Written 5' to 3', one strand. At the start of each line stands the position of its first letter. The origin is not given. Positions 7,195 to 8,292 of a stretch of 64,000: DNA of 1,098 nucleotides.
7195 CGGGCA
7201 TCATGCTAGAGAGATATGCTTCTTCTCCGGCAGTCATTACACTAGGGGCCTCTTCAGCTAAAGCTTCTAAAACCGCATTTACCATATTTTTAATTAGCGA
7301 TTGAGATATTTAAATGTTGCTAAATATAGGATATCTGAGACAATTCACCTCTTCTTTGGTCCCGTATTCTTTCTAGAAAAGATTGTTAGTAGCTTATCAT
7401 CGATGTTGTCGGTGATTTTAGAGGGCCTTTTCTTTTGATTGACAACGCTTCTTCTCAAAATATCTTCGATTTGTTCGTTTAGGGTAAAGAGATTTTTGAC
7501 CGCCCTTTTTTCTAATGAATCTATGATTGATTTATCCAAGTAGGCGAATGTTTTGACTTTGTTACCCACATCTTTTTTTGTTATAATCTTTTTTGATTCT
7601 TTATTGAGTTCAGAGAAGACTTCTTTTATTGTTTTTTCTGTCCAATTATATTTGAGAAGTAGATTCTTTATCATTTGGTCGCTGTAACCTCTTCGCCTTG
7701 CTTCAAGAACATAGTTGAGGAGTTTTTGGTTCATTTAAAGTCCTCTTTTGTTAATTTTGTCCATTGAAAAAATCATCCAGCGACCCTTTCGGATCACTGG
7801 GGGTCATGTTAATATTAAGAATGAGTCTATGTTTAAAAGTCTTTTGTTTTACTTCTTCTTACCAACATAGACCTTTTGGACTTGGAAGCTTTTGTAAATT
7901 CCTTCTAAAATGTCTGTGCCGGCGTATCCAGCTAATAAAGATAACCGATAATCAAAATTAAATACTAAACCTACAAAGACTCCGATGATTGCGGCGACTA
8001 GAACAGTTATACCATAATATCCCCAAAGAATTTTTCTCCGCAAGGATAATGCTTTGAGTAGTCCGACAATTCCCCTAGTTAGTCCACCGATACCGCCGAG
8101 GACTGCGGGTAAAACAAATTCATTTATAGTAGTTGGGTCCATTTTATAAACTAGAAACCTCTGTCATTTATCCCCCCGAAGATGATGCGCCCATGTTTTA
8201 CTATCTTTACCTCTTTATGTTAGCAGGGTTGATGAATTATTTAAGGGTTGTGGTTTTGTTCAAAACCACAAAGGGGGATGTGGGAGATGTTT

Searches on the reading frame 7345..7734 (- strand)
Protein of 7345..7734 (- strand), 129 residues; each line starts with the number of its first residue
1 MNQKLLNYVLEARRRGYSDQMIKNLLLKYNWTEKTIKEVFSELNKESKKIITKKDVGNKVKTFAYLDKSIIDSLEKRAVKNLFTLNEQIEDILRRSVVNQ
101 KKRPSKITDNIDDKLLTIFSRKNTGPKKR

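Call 3: search_protein_families(library=pfam, proteins=[window:7345-7734:-], max_evalue=0.1)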
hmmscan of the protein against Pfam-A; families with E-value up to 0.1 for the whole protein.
window:7345-7734:- (129 aa): 1 family
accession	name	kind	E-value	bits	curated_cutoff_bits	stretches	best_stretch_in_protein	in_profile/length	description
PF00076.28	RRM_1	-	0.053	13.8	20.7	0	22-65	3-43/70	RNA recognition motif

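Call 4: search_protein_families(library=padloc, proteins=[window:7345-7734:-], max_evalue=0.1)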
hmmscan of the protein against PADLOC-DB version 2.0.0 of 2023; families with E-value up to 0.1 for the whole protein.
window:7345-7734:- (129 aa): 1 family
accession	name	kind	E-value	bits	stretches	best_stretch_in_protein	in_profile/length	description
PDLC02132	Csn2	-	0.025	12.7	1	47-116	56-128/220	-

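Call 7: search_protein_families(library=ncbifam, proteins=[window:7345-7734:-], max_evalue=0.1)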
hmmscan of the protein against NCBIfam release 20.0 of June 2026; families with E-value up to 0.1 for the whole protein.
window:7345-7734:- (129 aa): 3 families
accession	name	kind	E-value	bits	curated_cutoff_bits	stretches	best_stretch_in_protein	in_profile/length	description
TIGR02698.1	CopY_TcrY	equivalog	0.036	14.3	121.95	1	16-83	19-81/130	CopY/TcrY family copper transport repressor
NF058537.1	Rbp_regulator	equivalog_domain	0.048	14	100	1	27-82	7-61/79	RNA-binding regulator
NF045770.1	MPN403_MG284_C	domain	0.088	12.8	37.3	0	35-55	4-24/57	MG284/MPN403 family protein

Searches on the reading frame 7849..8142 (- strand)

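Call 3: search_protein_families(library=pfam, proteins=[window:7849-8142:-], max_evalue=0.1)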
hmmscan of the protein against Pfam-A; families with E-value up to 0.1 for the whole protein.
window:7849-8142:- (97 aa): 1 family
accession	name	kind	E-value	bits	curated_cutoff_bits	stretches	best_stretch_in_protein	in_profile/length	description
PF00375.23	SDF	-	0.032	13.7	27.9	1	9-64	40-94/387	Sodium:dicarboxylate symporter family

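Call 4: search_protein_families(library=padloc, proteins=[window:7849-8142:-], max_evalue=0.1)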
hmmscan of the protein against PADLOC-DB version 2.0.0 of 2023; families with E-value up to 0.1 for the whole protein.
window:7849-8142:- (97 aa): 0 families

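Call 7: search_protein_families(library=ncbifam, proteins=[window:7849-8142:-], max_evalue=0.1)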
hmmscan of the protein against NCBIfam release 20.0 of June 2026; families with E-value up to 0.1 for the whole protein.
window:7849-8142:- (97 aa): 3 families
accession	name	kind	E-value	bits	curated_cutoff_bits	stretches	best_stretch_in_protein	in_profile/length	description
NF008016.0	PRK10746.1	equivalog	0.00075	18.7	799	1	36-91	399-453/461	amino acid permease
NF047867.1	AA_transp_ThrP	exception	0.0027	16.7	850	1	37-91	400-453/461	bifunctional threonine/serine APC transporter ThrP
NF010824.0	PRK14228.1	equivalog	0.025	14.7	99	1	13-74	11-70/122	fluoride efflux transporter CrcB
